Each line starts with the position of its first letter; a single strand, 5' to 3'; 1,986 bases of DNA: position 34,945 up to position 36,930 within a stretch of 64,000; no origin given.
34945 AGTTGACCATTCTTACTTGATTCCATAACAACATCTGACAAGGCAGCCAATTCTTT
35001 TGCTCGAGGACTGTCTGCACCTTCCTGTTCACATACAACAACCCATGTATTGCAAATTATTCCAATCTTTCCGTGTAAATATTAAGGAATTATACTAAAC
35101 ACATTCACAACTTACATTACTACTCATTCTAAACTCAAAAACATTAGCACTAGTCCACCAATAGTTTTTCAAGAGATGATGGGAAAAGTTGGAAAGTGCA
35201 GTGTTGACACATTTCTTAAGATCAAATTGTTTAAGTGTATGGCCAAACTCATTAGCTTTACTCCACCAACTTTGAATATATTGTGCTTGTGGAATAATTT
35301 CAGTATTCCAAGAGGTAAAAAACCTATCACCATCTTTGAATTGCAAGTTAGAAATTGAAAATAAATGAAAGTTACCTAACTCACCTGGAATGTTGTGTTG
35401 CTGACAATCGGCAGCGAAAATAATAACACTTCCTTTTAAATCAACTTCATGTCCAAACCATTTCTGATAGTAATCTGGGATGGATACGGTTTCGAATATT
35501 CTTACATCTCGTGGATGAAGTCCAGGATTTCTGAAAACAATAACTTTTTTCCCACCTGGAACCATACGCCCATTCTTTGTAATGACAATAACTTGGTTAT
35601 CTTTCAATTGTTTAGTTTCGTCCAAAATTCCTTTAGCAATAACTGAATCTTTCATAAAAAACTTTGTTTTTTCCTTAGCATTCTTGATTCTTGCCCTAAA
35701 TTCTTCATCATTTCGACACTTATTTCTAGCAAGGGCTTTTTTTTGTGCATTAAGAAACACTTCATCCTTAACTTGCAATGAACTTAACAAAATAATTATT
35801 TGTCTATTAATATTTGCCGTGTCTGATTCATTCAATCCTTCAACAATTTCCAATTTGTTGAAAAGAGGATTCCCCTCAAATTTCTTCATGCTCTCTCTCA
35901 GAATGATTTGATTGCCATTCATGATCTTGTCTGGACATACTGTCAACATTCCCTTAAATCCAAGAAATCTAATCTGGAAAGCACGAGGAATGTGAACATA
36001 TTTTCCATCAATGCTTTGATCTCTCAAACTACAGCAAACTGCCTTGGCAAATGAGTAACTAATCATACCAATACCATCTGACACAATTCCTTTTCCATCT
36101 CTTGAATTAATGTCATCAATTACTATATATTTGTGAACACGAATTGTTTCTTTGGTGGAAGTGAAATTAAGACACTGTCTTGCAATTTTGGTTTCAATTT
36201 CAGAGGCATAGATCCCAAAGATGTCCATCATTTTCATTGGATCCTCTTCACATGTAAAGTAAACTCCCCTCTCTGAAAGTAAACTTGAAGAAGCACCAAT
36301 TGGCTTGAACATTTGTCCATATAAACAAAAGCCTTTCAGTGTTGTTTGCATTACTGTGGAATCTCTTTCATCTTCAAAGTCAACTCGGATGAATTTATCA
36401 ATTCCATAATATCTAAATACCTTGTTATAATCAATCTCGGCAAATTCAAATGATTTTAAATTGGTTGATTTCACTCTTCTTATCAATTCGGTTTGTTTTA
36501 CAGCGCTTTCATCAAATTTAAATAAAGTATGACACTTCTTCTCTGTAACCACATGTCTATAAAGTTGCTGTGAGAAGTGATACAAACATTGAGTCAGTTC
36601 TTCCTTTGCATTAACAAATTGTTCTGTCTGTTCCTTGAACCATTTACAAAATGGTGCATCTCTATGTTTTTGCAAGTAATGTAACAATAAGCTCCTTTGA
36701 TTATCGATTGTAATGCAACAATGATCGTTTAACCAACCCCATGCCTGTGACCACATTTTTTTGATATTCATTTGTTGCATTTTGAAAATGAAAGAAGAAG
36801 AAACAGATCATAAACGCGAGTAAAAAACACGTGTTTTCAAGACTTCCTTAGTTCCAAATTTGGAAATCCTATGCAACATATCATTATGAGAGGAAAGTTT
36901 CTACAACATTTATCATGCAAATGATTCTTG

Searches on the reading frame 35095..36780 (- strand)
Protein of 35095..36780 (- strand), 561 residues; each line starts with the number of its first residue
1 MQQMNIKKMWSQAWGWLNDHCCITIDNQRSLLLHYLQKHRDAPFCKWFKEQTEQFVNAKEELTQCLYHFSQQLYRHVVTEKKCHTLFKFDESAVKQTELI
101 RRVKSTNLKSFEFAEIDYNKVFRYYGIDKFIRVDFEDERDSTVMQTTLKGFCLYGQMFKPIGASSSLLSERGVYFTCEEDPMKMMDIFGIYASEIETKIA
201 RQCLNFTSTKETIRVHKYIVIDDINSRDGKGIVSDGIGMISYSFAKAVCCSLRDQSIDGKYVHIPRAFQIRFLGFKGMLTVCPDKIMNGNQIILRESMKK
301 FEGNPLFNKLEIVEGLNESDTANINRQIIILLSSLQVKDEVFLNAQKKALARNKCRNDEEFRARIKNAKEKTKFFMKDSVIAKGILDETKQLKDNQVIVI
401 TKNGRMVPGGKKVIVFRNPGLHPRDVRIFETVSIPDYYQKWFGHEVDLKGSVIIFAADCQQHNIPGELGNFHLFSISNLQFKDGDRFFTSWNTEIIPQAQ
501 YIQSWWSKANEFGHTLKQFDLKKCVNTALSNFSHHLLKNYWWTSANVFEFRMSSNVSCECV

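Call 7: search_protein_families(library=pfam, proteins=[window:35095-36780:-], max_evalue=0.01)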
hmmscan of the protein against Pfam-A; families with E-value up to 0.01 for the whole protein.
window:35095-36780:- (561 aa): 1 family
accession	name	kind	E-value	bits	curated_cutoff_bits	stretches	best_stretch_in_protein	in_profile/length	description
PF05183.17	RdRP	-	1.5e-60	206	23.8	2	118-353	16-274/582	RNA dependent RNA polymerase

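Call 25: find_related_loci(query=window:35098-36780:-, collection=metagenome_contigs, flank=6000)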
Query window:35098-36780:- (561 aa) in metagenome_contigs; peptide patterns used: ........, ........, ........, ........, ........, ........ (x = any residue, [..] = any of these).
30 stretches matched a pattern, but none encodes a relative of the query by tblastn (E <= 1e-3).
